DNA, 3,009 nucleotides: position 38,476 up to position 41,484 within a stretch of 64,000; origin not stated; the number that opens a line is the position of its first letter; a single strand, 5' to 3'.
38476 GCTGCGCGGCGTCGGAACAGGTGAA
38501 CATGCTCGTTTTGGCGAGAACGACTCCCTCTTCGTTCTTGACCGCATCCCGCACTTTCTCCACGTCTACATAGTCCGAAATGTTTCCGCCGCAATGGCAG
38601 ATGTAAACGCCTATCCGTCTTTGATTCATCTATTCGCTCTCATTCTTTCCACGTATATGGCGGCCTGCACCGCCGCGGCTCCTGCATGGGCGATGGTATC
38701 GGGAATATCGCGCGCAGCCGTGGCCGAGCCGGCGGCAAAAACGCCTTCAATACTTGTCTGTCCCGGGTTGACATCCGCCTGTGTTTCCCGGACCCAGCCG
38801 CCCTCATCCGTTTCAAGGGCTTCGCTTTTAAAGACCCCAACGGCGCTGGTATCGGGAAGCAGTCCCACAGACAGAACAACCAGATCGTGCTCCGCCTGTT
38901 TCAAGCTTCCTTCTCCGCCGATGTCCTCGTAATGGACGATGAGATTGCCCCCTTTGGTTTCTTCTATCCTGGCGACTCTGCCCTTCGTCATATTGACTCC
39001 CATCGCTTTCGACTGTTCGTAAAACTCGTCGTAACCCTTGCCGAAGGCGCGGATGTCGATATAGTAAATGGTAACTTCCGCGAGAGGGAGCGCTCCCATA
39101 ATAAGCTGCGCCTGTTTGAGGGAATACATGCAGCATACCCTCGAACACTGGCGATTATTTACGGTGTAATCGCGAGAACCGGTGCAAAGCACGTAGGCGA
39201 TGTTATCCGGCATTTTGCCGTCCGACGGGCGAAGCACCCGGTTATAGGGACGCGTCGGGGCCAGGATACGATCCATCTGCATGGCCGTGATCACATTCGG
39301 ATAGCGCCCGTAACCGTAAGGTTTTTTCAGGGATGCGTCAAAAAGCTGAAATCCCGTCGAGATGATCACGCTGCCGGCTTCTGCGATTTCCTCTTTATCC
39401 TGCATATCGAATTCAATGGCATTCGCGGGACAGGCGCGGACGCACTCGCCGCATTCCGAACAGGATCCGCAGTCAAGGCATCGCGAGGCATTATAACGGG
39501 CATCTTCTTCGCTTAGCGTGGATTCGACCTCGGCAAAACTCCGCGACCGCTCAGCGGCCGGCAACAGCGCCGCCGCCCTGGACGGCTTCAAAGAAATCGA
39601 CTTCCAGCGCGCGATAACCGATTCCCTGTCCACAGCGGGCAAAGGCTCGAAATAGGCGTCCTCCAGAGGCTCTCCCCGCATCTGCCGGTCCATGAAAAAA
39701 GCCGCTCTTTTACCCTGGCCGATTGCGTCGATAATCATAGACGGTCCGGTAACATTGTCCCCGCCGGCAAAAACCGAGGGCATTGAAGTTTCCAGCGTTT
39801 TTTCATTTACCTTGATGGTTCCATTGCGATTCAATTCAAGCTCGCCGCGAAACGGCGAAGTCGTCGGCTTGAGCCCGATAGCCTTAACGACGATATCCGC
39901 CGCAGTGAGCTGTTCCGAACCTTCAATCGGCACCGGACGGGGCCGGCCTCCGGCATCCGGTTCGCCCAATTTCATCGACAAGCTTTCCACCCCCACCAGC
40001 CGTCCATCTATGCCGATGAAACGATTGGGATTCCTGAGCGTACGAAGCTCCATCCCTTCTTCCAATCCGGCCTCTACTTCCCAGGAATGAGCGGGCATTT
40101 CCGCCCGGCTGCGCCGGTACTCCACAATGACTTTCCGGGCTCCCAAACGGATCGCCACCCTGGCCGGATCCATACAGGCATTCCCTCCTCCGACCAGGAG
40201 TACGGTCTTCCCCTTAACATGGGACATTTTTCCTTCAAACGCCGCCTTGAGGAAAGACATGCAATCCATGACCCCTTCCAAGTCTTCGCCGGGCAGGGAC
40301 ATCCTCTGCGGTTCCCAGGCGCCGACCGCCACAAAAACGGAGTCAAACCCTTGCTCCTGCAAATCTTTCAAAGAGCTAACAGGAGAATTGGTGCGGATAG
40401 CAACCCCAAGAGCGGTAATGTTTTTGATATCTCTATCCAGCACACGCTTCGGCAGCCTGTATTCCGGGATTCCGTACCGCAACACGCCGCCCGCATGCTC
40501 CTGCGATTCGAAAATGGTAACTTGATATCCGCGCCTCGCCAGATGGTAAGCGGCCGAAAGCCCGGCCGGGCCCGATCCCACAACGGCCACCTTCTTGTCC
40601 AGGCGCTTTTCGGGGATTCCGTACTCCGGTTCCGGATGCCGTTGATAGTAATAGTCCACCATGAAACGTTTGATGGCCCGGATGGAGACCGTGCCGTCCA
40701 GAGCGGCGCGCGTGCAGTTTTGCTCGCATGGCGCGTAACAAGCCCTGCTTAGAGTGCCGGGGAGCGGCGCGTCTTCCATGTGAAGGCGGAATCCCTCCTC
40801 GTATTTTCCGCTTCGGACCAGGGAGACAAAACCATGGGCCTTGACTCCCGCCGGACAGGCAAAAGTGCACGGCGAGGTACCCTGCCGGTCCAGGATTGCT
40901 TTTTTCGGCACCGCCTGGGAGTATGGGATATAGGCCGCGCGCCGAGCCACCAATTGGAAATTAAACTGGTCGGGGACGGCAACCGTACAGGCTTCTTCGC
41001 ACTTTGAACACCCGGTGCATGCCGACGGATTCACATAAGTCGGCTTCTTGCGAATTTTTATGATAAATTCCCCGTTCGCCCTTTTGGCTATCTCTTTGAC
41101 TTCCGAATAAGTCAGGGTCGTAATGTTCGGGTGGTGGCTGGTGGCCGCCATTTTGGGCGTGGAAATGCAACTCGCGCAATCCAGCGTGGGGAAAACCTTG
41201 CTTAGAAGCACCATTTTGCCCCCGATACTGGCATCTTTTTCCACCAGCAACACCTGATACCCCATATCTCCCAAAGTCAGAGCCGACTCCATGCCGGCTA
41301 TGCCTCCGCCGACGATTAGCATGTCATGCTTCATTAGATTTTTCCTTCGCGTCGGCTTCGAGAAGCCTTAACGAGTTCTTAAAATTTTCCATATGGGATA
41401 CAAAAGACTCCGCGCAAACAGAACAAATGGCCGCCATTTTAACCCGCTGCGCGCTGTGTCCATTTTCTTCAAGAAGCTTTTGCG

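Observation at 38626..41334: HdrA with a complete GltD/NfnB-like NAD(P)H module inserted into the position of its ferredoxin insertion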

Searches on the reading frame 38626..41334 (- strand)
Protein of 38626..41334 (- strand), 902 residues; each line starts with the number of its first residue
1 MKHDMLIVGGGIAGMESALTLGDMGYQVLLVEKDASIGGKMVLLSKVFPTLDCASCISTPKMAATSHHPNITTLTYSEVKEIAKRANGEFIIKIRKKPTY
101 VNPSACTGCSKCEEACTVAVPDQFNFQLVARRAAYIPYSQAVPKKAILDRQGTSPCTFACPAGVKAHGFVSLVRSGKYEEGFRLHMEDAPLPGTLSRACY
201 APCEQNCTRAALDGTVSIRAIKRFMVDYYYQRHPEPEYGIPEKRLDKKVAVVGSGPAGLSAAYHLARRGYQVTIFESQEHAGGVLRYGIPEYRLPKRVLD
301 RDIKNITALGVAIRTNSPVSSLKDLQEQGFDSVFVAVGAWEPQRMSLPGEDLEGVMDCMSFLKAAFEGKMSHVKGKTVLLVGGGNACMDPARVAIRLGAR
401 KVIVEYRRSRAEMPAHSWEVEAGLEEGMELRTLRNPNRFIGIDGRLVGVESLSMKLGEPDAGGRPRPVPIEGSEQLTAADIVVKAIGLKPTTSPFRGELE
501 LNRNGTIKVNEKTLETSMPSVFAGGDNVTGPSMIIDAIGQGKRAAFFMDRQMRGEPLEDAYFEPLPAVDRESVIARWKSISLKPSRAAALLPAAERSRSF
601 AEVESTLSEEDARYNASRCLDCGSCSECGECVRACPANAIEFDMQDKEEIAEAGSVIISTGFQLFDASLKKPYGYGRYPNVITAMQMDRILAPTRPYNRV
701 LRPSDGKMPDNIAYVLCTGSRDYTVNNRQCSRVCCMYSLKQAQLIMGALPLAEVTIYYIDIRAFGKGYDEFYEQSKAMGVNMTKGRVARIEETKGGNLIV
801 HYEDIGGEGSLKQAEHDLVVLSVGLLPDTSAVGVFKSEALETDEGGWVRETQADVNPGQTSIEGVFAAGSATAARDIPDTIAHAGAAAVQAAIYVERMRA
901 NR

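Call 6: search_protein_families(library=pfam, proteins=[window:38626-41334:-], max_evalue=0.01)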
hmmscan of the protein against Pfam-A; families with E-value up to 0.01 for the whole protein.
window:38626-41334:- (902 aa): 29 families (the best 25 are shown)
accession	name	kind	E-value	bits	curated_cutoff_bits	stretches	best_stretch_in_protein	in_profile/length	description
PF07992.20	Pyr_redox_2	-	3.7e-47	161.6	26.1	3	247-541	1-291/291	Pyridine nucleotide-disulphide oxidoreductase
PF13450.12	NAD_binding_8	-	1.8e-18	67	21.9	2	251-286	1-36/68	NAD(P)-binding Rossmann-like domain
PF01266.30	DAO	-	4.9e-17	62.9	27.9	2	248-282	1-35/353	FAD dependent oxidoreductase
PF12831.13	FAD_oxidored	-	7.7e-17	62.1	27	2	4-42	1-39/416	FAD dependent oxidoreductase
PF13738.12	Pyr_redox_3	-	1e-16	61.5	30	0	251-287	2-39/305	Pyridine nucleotide-disulphide oxidoreductase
PF14691.11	Fer4_20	-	1.3e-16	60.8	25.8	2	154-231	30-110/113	Dihydroprymidine dehydrogenase domain II, 4Fe-4S cluster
PF01946.23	Thi4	-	3.5e-12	46.5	26.2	2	247-285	18-57/235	Thi4 family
PF00890.30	FAD_binding_2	-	7.8e-12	45.5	20.4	2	249-283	2-36/414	FAD binding domain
PF01494.25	FAD_binding_3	-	6.4e-11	42.5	22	2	248-280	3-35/349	FAD binding domain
PF01134.28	GIDA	-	1.2e-10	41.5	22.1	2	4-56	1-29/391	Glucose inhibited division protein A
PF03486.20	HI0933_like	-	1.3e-10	41.6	50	2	248-282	2-36/244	HI0933-like protein Rossmann domain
PF00070.33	Pyr_redox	-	2.1e-10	41.4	22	2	248-280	1-33/82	Pyridine nucleotide-disulphide oxidoreductase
PF01262.27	AlaDh_PNT_C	-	2.1e-09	37.6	23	0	367-412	20-65/214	Alanine dehydrogenase/PNT, C-terminal domain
PF01593.30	Amino_oxidase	-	4.3e-08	33.3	19.8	1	257-283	2-28/443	Flavin containing amine oxidoreductase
PF13241.12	NAD_binding_7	-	1.6e-06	29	22.1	0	246-307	7-63/104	Putative NAD(P)-binding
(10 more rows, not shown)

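Call 7: search_protein_families(library=ncbifam, proteins=[window:38626-41334:-], max_evalue=0.001)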
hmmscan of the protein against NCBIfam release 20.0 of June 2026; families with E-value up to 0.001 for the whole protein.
window:38626-41334:- (902 aa): 168 families (the best 25 are shown)
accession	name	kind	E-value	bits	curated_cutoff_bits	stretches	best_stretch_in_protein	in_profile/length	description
NF009410.0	PRK12771.1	subfamily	1.6e-149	499.1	516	1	142-641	36-530/566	NAD(P)-binding protein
NF040770.1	hetero_SS_HdrA2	exception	5e-140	468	1100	2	618-896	283-561/777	CoB-CoM heterodisulfide reductase HdrA2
NF009454.0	PRK12814.1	equivalog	5.2e-125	418.3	916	1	153-649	101-598/657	putative NADPH-dependent glutamate synthase small subunit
NF009414.0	PRK12778.1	equivalog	1e-110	371.2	1103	2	153-553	336-750/752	bifunctional dihydroorotate dehydrogenase B NAD binding subunit/NADPH-dependent glutamate synthase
NF041778.1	hetero_SS_HdrA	equivalog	1.1e-105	354.2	1400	2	618-895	294-570/771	ferredoxin:CoB-CoM heterodisulfide reductase subunit HdrA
TIGR03315.1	Se_ygfK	equivalog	3.1e-101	339.4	835.3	1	153-639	444-901/1012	putative selenate reductase subunit YgfK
NF041891.1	hdrA_Methbact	equivalog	1.1e-97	328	1300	2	618-893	280-554/762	ferredoxin:CoB-CoM heterodisulfide reductase subunit HdrA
TIGR01316.1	gltA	equivalog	3.1e-92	309.7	471.75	1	151-549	33-446/449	NADPH-dependent glutamate synthase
TIGR01318.1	gltD_gamma_fam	subfamily_domain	2.4e-89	300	482.95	2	152-545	46-458/467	glutamate synthase, small subunit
NF010590.0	PRK13984.1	equivalog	2.4e-86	290.2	946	1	155-554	197-608/611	putative oxidoreductase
NF009408.0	PRK12769.1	equivalog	9.6e-77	258.6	1003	1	153-548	233-647/659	formate-dependent uric acid utilization protein AegA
NF009409.0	PRK12770.1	subfamily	3.2e-74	250.1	343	1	243-552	15-350/360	putative glutamate synthase subunit beta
NF009415.0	PRK12779.1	equivalog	5.3e-74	249.6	1519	1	154-548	208-622/944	putative bifunctional glutamate synthase subunit beta/2-polyprenylphenol hydroxylase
TIGR01317.1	GOGAT_sm_gam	subfamily_domain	2.9e-73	247.4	447.7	2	152-554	48-480/485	glutamate synthase small subunit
NF009413.0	PRK12775.1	equivalog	8.2e-70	235.7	1895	1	155-545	340-747/1006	putative trifunctional 2-polyprenylphenol hydroxylase/glutamate synthase subunit beta/ferritin domain-containing protein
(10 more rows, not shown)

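Call 13: find_homologous_proteins(query=window:38629-41334:-, max_evalue=1e-20)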
Query window:38629-41334:- (902 aa): 7997 proteins with E <= 1e-20 among 8000 candidates; the best 120 are listed.
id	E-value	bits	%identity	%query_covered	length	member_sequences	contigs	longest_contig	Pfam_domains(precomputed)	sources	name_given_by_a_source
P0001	0.0e+0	2058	100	100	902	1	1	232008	PF13241.13,PF13450.13,PF07992.21,PF00070.34,PF03486.21,PF01134.29,PF01494.26,PF12831.14,PF01946.24,PF01266.31,PF01593.31,PF14691.12,PF00890.31,PF00037.33,PF13738.13,PF01262.28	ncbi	-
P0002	0.0e+0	1729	82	100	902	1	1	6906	PF13241.13,PF13450.13,PF07992.21,PF00070.34,PF03486.21,PF01134.29,PF01494.26,PF12831.14,PF01946.24,PF01266.31,PF01593.31,PF14691.12,PF00890.31,PF13738.13,PF01262.28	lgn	-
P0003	0.0e+0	1499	72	100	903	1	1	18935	PF13241.13,PF13450.13,PF07992.21,PF00070.34,PF03486.21,PF01134.29,PF01494.26,PF12831.14,PF01946.24,PF01266.31,PF01593.31,PF14691.12,PF00890.31,PF13738.13,PF01262.28,PF13187.12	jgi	jgi:heterodisulfide reductase subunit A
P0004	0.0e+0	1494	72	100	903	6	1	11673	PF13241.13,PF13450.13,PF07992.21,PF00070.34,PF03486.21,PF05834.19,PF01134.29,PF01494.26,PF12831.14,PF01946.24,PF01266.31,PF01593.31,PF14691.12,PF00890.31,PF13738.13,PF01262.28,PF13187.12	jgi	jgi:heterodisulfide reductase subunit A-like polyferredoxin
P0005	0.0e+0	1463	71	98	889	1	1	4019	PF13450.13,PF07992.21,PF00070.34,PF03486.21,PF01134.29,PF12831.14,PF01946.24,PF01266.31,PF01593.31,PF14691.12,PF00890.31,PF13738.13,PF01262.28,PF13187.12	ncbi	-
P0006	0.0e+0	1453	70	100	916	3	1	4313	PF13241.13,PF13450.13,PF07992.21,PF00070.34,PF03486.21,PF01134.29,PF01494.26,PF12831.14,PF01946.24,PF01266.31,PF01593.31,PF14691.12,PF00890.31,PF13738.13,PF01262.28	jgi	-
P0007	0.0e+0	1437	69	100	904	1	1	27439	PF13450.13,PF07992.21,PF00070.34,PF03486.21,PF01134.29,PF01494.26,PF12831.14,PF01946.24,PF01266.31,PF01593.31,PF14691.12,PF00890.31,PF13738.13,PF01262.28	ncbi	-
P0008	0.0e+0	1431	67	100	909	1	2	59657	PF13241.13,PF13450.13,PF07992.21,PF00070.34,PF03486.21,PF01134.29,PF01494.26,PF12831.14,PF01946.24,PF01266.31,PF01593.31,PF14691.12,PF00890.31,PF13738.13,PF01262.28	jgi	jgi:heterodisulfide reductase subunit A-like polyferredoxin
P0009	0.0e+0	1421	67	100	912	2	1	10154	PF13241.13,PF13450.13,PF07992.21,PF00070.34,PF03486.21,PF05834.19,PF01134.29,PF01494.26,PF12831.14,PF01946.24,PF01266.31,PF01593.31,PF14691.12,PF00890.31,PF13738.13,PF01262.28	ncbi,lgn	-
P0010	0.0e+0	1418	68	100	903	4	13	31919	PF13241.13,PF13450.13,PF07992.21,PF00070.34,PF03486.21,PF05834.19,PF01134.29,PF01494.26,PF12831.14,PF01946.24,PF01266.31,PF01593.31,PF14691.12,PF00890.31,PF13738.13,PF01262.28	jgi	jgi:heterodisulfide reductase subunit A-like polyferredoxin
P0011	0.0e+0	1418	67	100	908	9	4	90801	PF13241.13,PF13450.13,PF07992.21,PF00070.34,PF03486.21,PF01134.29,PF01494.26,PF12831.14,PF01946.24,PF01266.31,PF01593.31,PF14691.12,PF00890.31,PF13738.13,PF01262.28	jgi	jgi:heterodisulfide reductase subunit A-like polyferredoxin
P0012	0.0e+0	1416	67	100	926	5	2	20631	PF13241.13,PF13450.13,PF07992.21,PF00070.34,PF03486.21,PF01134.29,PF01494.26,PF12831.14,PF01946.24,PF01266.31,PF01593.31,PF14691.12,PF00890.31,PF13738.13,PF01262.28,PF13187.12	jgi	jgi:heterodisulfide reductase subunit A-like polyferredoxin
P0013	0.0e+0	1411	67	100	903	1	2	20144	PF13241.13,PF13450.13,PF07992.21,PF00070.34,PF03486.21,PF01134.29,PF01494.26,PF21799.3,PF12831.14,PF01946.24,PF01266.31,PF01593.31,PF14691.12,PF00890.31,PF13738.13,PF01262.28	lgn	-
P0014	0.0e+0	1409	67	100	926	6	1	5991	PF13241.13,PF13450.13,PF07992.21,PF00070.34,PF03486.21,PF01134.29,PF01494.26,PF12831.14,PF01946.24,PF01266.31,PF01593.31,PF14691.12,PF00890.31,PF13738.13,PF01262.28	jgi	jgi:heterodisulfide reductase subunit A-like polyferredoxin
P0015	0.0e+0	1408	66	100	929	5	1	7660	PF13241.13,PF13450.13,PF07992.21,PF00070.34,PF03486.21,PF01134.29,PF01494.26,PF12831.14,PF01946.24,PF01266.31,PF01593.31,PF14691.12,PF00890.31,PF13738.13,PF01262.28,PF13187.12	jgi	-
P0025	0.0e+0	1399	66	100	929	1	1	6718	PF13241.13,PF13450.13,PF07992.21,PF00070.34,PF03486.21,PF12838.13,PF01134.29,PF01494.26,PF12831.14,PF01946.24,PF01266.31,PF01593.31,PF14691.12,PF00890.31,PF13738.13,PF01262.28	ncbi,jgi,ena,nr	ncbi:MAG: glutamate synthase [Candidatus Zixiibacteriota bacterium]|nr:MAG: glutamate synthase [cand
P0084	0.0e+0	1362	65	100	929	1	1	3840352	PF13241.13,PF13450.13,PF07992.21,PF00070.34,PF03486.21,PF01134.29,PF01494.26,PF12831.14,PF01946.24,PF01266.31,PF01593.31,PF14691.12,PF00890.31,PF13738.13,PF01262.28,PF13187.12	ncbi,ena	-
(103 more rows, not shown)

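Call 16: search_solved_structures(query=window:38629-41334:-, max_evalue=1e-10, show_alignments=0)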
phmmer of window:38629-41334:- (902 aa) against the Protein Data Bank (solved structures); distinct sequences matched with E-value up to 1e-10: 19.
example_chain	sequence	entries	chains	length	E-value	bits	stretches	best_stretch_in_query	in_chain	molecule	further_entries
9bov_A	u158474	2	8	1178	3.9e-113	382.4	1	108-643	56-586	Molybdopterin oxidoreductase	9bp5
5odc_A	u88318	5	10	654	1.4e-107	364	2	621-895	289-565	Heterodisulfide reductase, subunit A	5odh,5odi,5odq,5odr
9n5u_A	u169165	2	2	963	9.5e-105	354.6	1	153-632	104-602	NfnA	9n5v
9sfi_A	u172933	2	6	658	2.1e-104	353.5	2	620-894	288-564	CoB--CoM heterodisulfide reductase iron-sulfur subunit A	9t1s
8rvu_a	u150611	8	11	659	1.8e-103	350.4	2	620-894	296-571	H(2):CoB-CoM heterodisulfide,ferredoxin reductase subunit A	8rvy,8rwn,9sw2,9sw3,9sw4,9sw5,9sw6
8rvv_A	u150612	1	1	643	2.1e-103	350.2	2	620-894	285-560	H(2):CoB-CoM heterodisulfide,ferredoxin reductase subunit A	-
8oh5_C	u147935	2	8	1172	5.4e-97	329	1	153-632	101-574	Formate dehydrogenase-O, major subunit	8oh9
7bkb_A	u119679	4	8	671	7.5e-87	295.4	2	620-895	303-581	CoB--CoM heterodisulfide reductase iron-sulfur subunit A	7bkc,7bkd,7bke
4ylf_B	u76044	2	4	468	3.1e-86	293.3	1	152-555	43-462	Dihydropyrimidine dehydrogenase subunit A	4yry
5jca_L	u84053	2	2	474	5e-72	246.3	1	154-548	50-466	NADH-dependent Ferredoxin:NADP Oxidoreductase (NfnI) subunit alpha | NADH-dependent Ferredoxin:NADP Oxidoreductase subunit alpha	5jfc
5vj7_A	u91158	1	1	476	4.8e-67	229.9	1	154-548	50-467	Oxidoreductase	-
6s6s_G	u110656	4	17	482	2.8e-60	207.5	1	155-546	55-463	Glutamate synthase [NADPH] small chain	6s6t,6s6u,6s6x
2vdc_G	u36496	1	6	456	5.3e-58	200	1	152-546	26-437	GLUTAMATE SYNTHASE [NADPH] SMALL CHAIN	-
7mfm_I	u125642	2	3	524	1.8e-48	168.4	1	157-556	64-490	Glutamate synthase (NADPH) small chain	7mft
6tjr_A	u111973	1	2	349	1.1e-38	136.1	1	652-891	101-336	Fumarate reductase/succinate dehydrogenase flavoprotein domain protein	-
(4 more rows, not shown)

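Call 17: list_cluster_members(proteins=[P0001, P0025, P0084])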
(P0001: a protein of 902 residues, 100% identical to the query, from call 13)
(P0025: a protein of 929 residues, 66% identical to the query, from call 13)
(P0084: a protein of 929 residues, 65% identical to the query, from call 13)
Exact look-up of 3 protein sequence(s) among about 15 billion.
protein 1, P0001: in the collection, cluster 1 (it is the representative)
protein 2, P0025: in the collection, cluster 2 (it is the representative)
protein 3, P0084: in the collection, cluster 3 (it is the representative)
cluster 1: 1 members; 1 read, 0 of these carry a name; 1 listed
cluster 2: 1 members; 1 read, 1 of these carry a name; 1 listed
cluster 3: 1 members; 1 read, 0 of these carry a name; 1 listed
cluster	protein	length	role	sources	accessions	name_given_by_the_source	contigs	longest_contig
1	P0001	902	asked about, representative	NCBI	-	-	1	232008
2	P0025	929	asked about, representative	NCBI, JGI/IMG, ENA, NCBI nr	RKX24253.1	MAG: glutamate synthase [Candidatus Zixiibacteriota bacterium] | MAG: glutamate synthase [candidate division Zixibacteria bacterium]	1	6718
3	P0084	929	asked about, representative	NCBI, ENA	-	-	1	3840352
